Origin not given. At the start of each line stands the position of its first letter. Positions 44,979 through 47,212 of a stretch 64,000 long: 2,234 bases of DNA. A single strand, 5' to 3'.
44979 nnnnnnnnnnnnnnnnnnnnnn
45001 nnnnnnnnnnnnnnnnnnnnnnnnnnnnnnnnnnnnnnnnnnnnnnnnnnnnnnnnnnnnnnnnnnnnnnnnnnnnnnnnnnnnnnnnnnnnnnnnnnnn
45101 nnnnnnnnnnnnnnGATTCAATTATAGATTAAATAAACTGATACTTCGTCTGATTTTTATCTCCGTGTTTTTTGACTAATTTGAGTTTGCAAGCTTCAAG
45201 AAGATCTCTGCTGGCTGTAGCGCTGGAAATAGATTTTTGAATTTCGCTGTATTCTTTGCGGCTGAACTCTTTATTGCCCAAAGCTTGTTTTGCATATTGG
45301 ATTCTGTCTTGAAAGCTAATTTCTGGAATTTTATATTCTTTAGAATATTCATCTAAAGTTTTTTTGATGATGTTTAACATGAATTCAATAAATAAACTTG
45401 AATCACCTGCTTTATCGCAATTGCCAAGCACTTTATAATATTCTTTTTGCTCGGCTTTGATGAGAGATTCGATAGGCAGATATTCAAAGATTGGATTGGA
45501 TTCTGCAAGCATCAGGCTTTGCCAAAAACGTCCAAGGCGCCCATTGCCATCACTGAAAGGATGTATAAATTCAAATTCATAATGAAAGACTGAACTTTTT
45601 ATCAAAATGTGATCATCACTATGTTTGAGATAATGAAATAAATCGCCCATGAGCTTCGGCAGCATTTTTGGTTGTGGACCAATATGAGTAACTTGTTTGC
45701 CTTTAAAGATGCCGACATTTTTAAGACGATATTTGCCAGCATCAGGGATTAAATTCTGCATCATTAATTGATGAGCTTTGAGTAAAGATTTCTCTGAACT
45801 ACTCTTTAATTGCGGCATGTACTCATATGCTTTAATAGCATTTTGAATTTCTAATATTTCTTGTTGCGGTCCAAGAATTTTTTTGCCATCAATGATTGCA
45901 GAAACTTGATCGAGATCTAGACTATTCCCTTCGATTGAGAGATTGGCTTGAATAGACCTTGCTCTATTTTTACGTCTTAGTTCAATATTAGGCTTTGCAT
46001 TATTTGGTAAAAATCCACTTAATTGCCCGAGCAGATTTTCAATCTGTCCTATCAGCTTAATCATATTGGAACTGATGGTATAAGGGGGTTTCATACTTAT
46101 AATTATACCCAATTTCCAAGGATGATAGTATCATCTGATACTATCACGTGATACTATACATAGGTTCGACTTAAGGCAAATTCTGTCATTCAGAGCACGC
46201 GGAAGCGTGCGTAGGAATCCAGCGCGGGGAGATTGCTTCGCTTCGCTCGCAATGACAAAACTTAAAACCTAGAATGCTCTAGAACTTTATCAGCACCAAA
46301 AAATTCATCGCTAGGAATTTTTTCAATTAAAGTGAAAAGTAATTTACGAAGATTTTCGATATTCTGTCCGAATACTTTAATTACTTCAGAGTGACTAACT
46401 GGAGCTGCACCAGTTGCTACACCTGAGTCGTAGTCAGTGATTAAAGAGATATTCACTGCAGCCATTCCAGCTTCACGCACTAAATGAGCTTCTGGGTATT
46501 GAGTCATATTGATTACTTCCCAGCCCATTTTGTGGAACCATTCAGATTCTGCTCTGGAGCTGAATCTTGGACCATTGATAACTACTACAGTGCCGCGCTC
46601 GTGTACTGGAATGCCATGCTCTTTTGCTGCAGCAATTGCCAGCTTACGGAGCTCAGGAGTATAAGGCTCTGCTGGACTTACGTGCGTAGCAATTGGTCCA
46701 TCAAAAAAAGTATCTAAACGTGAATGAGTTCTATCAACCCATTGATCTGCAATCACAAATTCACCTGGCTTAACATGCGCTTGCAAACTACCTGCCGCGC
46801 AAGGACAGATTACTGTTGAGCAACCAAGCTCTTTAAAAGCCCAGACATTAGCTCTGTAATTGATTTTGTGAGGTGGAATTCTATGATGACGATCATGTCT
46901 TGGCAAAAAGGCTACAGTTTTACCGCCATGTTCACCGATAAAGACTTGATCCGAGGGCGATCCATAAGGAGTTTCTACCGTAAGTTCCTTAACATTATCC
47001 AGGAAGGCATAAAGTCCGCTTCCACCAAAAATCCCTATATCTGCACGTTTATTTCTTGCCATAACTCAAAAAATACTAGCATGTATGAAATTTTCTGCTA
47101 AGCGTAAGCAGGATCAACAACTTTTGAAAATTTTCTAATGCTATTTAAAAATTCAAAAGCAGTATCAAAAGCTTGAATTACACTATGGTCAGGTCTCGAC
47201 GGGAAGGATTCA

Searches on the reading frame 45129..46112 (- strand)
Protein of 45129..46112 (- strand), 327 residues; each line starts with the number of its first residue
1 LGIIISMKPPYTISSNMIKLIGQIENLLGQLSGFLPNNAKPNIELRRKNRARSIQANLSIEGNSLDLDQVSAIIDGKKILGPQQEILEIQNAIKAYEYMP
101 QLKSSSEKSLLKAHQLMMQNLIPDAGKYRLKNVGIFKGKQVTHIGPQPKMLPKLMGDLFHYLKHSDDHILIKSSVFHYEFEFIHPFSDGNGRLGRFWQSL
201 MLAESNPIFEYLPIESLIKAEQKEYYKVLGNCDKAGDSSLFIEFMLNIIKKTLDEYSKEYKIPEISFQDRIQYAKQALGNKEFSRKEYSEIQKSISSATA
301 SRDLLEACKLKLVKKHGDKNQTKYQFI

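Call 9: search_protein_families(library=ncbifam, proteins=[window:45129-46112:-], max_evalue=0.01)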
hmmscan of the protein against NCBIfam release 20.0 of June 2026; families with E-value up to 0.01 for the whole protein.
window:45129-46112:- (327 aa): 3 families
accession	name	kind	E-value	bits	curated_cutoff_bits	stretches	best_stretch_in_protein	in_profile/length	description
NF046030.1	ProtAdlyltaseSoFic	equivalog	1.6e-16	60.3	550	1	150-254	158-264/361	protein adenylyltransferase Fic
TIGR02613.1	mob_myst_B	hypoth_equivalog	1.5e-07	31.5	124.4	1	106-244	50-184/186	mobile mystery protein B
NF046029.1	ProtAdlyltaseNmFic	equivalog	3.4e-05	23.6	230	1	92-204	12-117/177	protein adenylyltransferase Fic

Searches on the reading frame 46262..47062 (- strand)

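Call 49: search_protein_families(library=pfam, proteins=[window:46262-47062:-], max_evalue=0.00001)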
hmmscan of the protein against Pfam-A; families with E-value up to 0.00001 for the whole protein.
window:46262-47062:- (266 aa): 1 family
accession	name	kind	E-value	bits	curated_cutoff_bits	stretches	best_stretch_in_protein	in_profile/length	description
PF01048.26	PNP_UDP_1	-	4.7e-45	154.3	25.1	1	8-247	1-233/233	Phosphorylase superfamily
